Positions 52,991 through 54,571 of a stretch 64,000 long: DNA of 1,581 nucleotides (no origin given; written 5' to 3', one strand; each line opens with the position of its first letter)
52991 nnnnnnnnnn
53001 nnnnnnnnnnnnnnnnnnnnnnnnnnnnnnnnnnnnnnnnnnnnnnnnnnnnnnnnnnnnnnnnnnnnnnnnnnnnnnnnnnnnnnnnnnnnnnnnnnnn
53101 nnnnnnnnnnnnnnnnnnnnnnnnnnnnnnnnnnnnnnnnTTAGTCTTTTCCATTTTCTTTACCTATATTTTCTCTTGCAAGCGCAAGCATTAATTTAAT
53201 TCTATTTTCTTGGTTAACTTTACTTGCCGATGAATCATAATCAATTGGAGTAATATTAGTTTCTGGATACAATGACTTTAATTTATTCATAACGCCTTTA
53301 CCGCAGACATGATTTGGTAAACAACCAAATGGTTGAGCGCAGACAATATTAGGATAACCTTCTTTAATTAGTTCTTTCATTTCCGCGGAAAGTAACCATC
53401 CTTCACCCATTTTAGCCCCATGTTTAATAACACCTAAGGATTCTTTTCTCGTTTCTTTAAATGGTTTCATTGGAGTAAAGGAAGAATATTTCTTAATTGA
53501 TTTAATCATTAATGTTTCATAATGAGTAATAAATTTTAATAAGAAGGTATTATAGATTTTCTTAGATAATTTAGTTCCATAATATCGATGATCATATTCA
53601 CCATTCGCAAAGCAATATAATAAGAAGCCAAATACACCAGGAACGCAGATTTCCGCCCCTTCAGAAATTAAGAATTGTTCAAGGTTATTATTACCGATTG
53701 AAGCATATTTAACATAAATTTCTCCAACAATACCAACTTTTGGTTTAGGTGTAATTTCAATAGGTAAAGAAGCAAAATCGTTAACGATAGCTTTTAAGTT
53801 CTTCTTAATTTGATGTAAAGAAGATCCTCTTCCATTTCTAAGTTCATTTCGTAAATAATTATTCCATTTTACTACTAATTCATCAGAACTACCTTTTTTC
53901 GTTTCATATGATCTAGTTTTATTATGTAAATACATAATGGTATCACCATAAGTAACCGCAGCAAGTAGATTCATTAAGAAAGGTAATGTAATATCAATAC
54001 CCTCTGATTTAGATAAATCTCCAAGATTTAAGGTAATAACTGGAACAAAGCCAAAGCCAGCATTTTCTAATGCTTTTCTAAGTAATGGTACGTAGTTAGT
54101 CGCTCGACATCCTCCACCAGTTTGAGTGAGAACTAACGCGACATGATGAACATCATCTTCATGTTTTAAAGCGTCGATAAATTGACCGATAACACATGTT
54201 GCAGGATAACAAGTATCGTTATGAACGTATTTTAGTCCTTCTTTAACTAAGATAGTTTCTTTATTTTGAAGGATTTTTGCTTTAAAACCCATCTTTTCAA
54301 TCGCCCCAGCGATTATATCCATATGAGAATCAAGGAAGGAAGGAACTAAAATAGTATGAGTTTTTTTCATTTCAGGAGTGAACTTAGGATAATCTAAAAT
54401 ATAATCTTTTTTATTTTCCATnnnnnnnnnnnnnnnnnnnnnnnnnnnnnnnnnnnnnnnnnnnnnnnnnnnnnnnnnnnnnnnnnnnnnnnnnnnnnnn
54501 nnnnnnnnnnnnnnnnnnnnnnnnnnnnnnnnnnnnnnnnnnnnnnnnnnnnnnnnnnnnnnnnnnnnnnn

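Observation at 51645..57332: Split double-activase/dehydratase-like pair translationally coupled to a YbaK tRNA deacylase and an M42 aminopeptidase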

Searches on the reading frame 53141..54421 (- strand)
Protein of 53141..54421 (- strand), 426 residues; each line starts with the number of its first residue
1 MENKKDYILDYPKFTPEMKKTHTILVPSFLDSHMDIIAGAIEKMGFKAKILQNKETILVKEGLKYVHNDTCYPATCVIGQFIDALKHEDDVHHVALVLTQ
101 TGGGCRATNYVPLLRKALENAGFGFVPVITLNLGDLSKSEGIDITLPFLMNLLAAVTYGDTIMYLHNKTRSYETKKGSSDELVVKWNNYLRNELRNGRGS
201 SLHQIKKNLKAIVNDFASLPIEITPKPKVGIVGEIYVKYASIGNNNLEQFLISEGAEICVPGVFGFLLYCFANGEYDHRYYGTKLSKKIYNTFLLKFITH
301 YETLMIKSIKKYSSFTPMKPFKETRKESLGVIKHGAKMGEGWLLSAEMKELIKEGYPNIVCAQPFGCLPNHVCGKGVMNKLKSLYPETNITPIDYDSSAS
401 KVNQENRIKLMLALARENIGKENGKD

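Call 5: search_protein_families(library=pfam, proteins=[window:53141-54421:-])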
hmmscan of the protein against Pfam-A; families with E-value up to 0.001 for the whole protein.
window:53141-54421:- (426 aa): 0 families

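Call 6: search_protein_families(library=ncbifam, proteins=[window:53141-54421:-])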
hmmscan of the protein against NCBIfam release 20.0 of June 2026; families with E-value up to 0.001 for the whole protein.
window:53141-54421:- (426 aa): 0 families

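Call 13: find_encoding_contigs(protein=window:53141-54421:-, flank=10000, max_places=6)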
Protein window:53141-54421:- (426 aa): 6 contigs read that carry it; 6 places shown.
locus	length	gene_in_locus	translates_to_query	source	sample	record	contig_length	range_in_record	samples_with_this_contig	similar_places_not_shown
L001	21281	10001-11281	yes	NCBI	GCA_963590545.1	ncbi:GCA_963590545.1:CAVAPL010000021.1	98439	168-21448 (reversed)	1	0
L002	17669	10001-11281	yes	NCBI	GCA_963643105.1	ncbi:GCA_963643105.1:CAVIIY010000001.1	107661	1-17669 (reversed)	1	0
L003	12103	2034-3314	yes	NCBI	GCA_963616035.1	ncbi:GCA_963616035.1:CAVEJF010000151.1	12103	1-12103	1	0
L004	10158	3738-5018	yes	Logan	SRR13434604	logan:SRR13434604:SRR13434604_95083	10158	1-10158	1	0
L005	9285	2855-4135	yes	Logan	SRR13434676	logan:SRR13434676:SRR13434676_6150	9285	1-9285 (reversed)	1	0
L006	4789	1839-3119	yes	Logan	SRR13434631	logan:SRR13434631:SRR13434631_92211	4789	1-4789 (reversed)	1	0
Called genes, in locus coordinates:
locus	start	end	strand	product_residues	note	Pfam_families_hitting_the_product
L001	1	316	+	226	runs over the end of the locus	PF00702:Hydrolase, PF13419:HAD_2, PF13242:Hydrolase_like (weak)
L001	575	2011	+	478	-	PF00860:Xan_ur_permease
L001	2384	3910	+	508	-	PF00117:GATase, PF07722:Peptidase_C26, PF02540:NAD_synthase, PF00958:GMP_synt_C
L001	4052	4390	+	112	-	-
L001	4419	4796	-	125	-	-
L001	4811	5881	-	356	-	-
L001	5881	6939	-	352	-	PF13421:Band_7_1, PF01145:Band_7, PF17032:Zn_ribbon_15 (faint), PF12773:DZR, PF13240:Zn_Ribbon_1, PF13248:Zn_ribbon_3 (weak)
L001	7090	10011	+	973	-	PF00370:FGGY_N (faint), PF00480:ROK (faint), PF01869:BcrAD_BadFG, PF09989:DUF2229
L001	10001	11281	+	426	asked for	-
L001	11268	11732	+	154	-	PF04073:tRNA_edit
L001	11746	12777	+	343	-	PF05343:Peptidase_M42, PF01546:Peptidase_M20 (faint)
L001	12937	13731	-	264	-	PF03215:Rad17 (faint), PF00005:ABC_tran, PF02463:SMC_N (weak), PF13304:AAA_21 (faint)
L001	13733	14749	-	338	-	PF01032:FecCD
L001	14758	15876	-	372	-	PF01497:Peripla_BP_2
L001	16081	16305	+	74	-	PF00550:PP-binding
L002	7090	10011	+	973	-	PF00370:FGGY_N (faint), PF00480:ROK (faint), PF01869:BcrAD_BadFG, PF09989:DUF2229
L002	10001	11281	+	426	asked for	-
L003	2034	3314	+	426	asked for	-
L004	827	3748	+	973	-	PF00370:FGGY_N (faint), PF00480:ROK (faint), PF01869:BcrAD_BadFG, PF09989:DUF2229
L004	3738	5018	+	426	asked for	-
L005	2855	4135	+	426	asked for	-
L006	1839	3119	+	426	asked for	-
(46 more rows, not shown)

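Call 16: find_homologous_proteins(query=window:53141-54421:-)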
Query window:53141-54421:- (426 aa): 8000 proteins with E <= 0.001 among 8000 candidates; the best 120 are listed.
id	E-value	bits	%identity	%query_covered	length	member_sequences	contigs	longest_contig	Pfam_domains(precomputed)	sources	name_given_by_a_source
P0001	4.1e-287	970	100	100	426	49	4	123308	-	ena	-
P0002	3.8e-232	789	81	98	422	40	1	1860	PF09989.16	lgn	-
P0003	8.3e-227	771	79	98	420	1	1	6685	PF09989.16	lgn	-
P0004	1.5e-222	757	81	95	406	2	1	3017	-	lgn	-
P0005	7.5e-222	755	78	98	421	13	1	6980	PF09989.16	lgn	-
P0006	3.0e-221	753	77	98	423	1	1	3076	-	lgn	-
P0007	4.7e-221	752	79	97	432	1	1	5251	-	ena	-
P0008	3.3e-218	743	77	99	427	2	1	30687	PF09989.16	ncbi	-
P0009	3.9e-218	743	76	99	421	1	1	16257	PF09989.16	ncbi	-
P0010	8.1e-217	739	76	98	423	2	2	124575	-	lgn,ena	-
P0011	1.5e-216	738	76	99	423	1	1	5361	PF09989.16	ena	-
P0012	6.0e-216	736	74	99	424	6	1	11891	-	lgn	-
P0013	7.3e-211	719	74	98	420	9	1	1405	PF09989.16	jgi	jgi:predicted nucleotide-binding protein (sugar kinase/HSP70/actin superfamily)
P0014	4.9e-209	713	73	98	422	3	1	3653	-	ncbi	-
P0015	1.4e-208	711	74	97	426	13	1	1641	-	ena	-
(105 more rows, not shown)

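Call 18: search_solved_structures(query=window:53141-54421:-, max_evalue=1)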
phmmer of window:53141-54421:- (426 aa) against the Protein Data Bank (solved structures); distinct sequences matched with E-value up to 1: 0.

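Call 21: find_related_loci(query=A1, collection=genome_contigs, flank=8000)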
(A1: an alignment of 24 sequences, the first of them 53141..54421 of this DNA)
Query A1 (426 aa) in genome_contigs; peptide patterns used: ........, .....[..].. (x = any residue, [..] = any of these).
600 stretches matched a pattern (row limit reached: there are more); 599 encode a relative of the query (tblastn E <= 1e-3); the best 80 are kept; 80 distinct loci.
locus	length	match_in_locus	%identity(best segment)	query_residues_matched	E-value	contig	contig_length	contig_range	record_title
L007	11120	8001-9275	95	1-426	0e+0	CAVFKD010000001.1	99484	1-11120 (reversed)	bacterium isolate H07633-L1_cleanbin_000015 genome assembly, contig: Spades_H07633-L1_contig_52, whole genome shotgun se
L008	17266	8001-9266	93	1-423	0e+0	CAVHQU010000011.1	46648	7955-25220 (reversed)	bacterium isolate H07651-L1_cleanbin_000004 genome assembly, contig: Spades_H07651-L1_contig_103, whole genome shotgun s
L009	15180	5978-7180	93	1-402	0e+0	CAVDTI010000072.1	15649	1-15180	Faecalibacterium prausnitzii isolate H07667-L1_cleanbin_000075 genome assembly, contig: Spades_H07667-L1_contig_3284, wh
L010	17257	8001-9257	82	5-423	0e+0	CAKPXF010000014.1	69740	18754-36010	MAG: uncultured Bacilli bacterium isolate REFINED_METABAT215_TOP10_CONTIGS_1500_ASSEMBLY_K77_MERGED__Nepal_MoBio_Fiber-H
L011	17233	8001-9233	58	10-419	5e-166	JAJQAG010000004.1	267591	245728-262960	MAG: Coprobacillus sp. isolate BH.B1_1 NODE_2_length_267591_cov_45.106995, whole genome shotgun sequence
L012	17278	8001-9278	57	1-425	4e-166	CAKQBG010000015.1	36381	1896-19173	MAG: uncultured Anaeroplasma sp. isolate REFINED_METABAT215_TOP10_CONTIGS_1500_ASSEMBLY_K77_MERGED__Hadza_PheChl_Fiber-H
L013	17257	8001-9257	57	1-419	7e-164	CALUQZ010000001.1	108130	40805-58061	MAG: uncultured Acholeplasmatales bacterium isolate BRZ_SB__bin101 genome assembly, contig: BRZ_SB__NODE_176_length_1081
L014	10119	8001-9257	55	1-422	2e-159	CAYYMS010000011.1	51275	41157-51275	MAG TPA_asm: uncultured Anaeroplasmataceae bacterium isolate SRP199465_co1_90 genome assembly, contig: NODE_1329_length_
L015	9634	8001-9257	56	1-419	5e-159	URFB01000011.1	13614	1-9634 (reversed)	uncultured Mollicutes bacterium isolate UMGS940 genome assembly, contig: NODE_642_length_13614_cov_3.286526, whole genom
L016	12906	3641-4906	56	1-419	5e-158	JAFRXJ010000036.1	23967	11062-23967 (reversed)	MAG: Acholeplasmatales bacterium isolate RGIG2884 Goat_Omasum.Co__c1271992, whole genome shotgun sequence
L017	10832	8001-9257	56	1-419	9e-157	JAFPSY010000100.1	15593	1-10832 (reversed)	MAG: Acholeplasmatales bacterium isolate RGIG1446 Dairy_cattle_Rumen.Co__c3220708, whole genome shotgun sequence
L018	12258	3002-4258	55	1-419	5e-155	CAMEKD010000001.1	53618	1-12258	MAG: uncultured Anaeroplasma sp. isolate SRR15057930_bin.7_metaWRAP_v1.3_MAG genome assembly, contig: ERZ10407438.123, w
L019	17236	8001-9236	56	11-422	3e-153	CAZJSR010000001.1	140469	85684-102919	MAG TPA_asm: uncultured Anaeroplasmataceae bacterium isolate SRP313737_co1_41 genome assembly, contig: NODE_149_length_1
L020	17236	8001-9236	55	8-419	4e-149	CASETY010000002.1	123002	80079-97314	uncultured bacterium isolate O72_L2_361361_idba_bin.132 genome assembly, contig: O72_L2_361361_idba_bin.132.fa_scaffold_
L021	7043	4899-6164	54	2-422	3e-149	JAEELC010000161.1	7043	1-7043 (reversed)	MAG: Acholeplasmatales bacterium isolate Tb.RUG.207 k141_10157151_flag=1_multi=7.0000_len=7043, whole genome shotgun seq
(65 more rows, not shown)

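Call 41: search_protein_families(library=pfam, proteins=[window:53141-54421:-], max_evalue=10)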
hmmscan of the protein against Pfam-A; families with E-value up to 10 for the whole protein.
window:53141-54421:- (426 aa): 2 families
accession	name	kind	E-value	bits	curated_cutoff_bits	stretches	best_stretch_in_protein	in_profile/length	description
PF06050.19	HGD-D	-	0.0059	16.7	28.4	1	64-132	255-320/342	2-hydroxyglutaryl-CoA dehydratase, D-component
PF11396.14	PepSY_like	-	0.16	12.8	28.3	1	368-412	31-75/83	Putative beta-lactamase-inhibitor-like, PepSY-like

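Call 48: predict_structure(alignment_id=A1)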
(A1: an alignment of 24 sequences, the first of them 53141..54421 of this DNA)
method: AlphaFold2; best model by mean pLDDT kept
length: 426 residues; sequences in the alignment: 24
mean_pLDDT: 82.7   pTM: 0.87
mean pLDDT of the five models: 82.7, 80.9, 79.9, 78.8, 77.6
residues with pLDDT >= 90: 199; 70-90: 151; 50-70: 43; < 50: 33
segments of 3 or more residues with pLDDT < 50: 1-7, 102-104, 239-245, 334-338, 364-372
pLDDT, mean of each block of 10 residues (from residue 1): 43 90 90 92 95 78 79 80 93 90 59 90 94 85 92 95 94 93 97 95 97 97 92 61 61 91 85 79 83 91 96 92 76 51 79 91 50 65 88 64 82 91 63
secondary structure, 60 per line:
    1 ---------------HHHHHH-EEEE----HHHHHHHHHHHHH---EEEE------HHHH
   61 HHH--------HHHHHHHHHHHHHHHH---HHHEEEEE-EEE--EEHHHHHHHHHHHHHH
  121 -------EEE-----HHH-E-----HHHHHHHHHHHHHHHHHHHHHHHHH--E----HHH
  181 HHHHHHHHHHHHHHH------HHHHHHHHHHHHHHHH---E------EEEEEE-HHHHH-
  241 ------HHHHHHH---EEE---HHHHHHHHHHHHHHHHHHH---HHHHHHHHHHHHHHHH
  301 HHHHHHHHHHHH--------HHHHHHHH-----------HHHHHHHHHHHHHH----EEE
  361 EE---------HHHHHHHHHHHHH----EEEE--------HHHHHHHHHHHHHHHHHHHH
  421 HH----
elements in order: H16-21 E23-26 H31-43 E47-50 H57-63 H72-87 E94-98 E100-102 H107-120 E128-130 H146-170 H178-195 H202-217 E228-233 H235-239 H247-253 E257-259 H263-281 H285-312 H321-328 H340-353 E358-362 H372-384 E389-392 H401-422

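Call 52: fold_search(model_id=the predicted structure, library=pdb)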
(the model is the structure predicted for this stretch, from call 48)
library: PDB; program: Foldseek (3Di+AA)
matches with E <= 10: 509; with E <= 0.001: 0
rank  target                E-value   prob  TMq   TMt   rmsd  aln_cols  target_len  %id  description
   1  8s02_B                1.2e-03  1.00  0.42  0.46   9.3       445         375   10  BzdNO-benzoyl-CoA complex (released 2025-03-05)
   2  3o3m_B                1.2e-03  1.00  0.41  0.45   9.8       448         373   11  (R)-2-Hydroxyisocaproyl-CoA Dehydratase (released 2011-03-16)
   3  8s02_A                1.4e-03  1.00  0.38  0.37  14.5       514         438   11  BzdNO-benzoyl-CoA complex (released 2025-03-05)
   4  8s2r_C                2.1e-03  0.99  0.34  0.34  13.7       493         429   12  BzdNO in partially coenzyme A - free state (released 2025-03-05)
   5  3o3n_B                2.4e-03  1.00  0.40  0.45  10.1       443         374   11  (R)-2-hydroxyisocaproyl-CoA dehydratase in complex with its substrate (R)-2-hydroxyisocaproyl-CoA (released 2011-03-16)
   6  3o3m_A                2.5e-03  1.00  0.38  0.40  11.2       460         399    9  (R)-2-Hydroxyisocaproyl-CoA Dehydratase (released 2011-03-16)
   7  3o3m_C                2.6e-03  1.00  0.41  0.43   9.8       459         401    9  (R)-2-Hydroxyisocaproyl-CoA Dehydratase (released 2011-03-16)
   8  3o3m_D                2.8e-03  1.00  0.39  0.43  10.4       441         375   11  (R)-2-Hydroxyisocaproyl-CoA Dehydratase (released 2011-03-16)
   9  7yyl_D                3.0e-03  1.00  0.42  0.43  10.2       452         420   11  nucleotide-free DCCP:DCCP-R complex (released 2022-12-28)
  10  7yyl_A                3.0e-03  1.00  0.42  0.43   9.6       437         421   10  nucleotide-free DCCP:DCCP-R complex (released 2022-12-28)
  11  6eno                  6.5e-03  1.00  0.41  0.41  10.5       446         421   11  Double cubane cluster oxidoreductase (released 2018-03-14)
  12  9gai_B                8.6e-03  1.00  0.44  0.48   8.5       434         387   13  3-methylbenzoyl-CoA reductase from Thauera chlorobenzoica (MbdONPQ) (released 2026-02-18)
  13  7yzm_A                9.8e-03  1.00  0.41  0.41   9.8       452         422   12  MgADPNP-bound DCCP:DCCP-R complex (released 2022-12-28)
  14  8s02_C                1.1e-02  0.98  0.38  0.37  12.4       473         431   11  BzdNO-benzoyl-CoA complex (released 2025-03-05)
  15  3wrx_B                1.9e-02  0.38  0.19  0.19  21.9       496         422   10  Crystal structure of helicase complex 1 (released 2014-08-13)
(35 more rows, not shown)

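Call 65: search_protein_families(library=pfam, proteins=[L008:9388-9846:-, L010:9398-9880:-])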
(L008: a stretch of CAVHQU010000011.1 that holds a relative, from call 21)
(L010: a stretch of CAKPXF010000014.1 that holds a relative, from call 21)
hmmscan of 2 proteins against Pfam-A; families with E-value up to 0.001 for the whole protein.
L008:9388-9846:- (152 aa): 2 families
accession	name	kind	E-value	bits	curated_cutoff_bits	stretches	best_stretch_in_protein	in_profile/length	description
PF00383.29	dCMP_cyt_deam_1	-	9.8e-26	90.1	25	1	3-99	6-101/102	Cytidine and deoxycytidylate deaminase zinc-binding region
PF14437.12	MafB19-deam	-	2.3e-25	89.6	27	1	2-110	4-111/142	MafB19-like deaminase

L010:9398-9880:- (160 aa): 1 family
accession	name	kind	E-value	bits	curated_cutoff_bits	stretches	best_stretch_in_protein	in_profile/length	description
PF09954.14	DUF2188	-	2e-17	63.5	22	1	97-154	1-59/62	Uncharacterized protein conserved in bacteria (DUF2188)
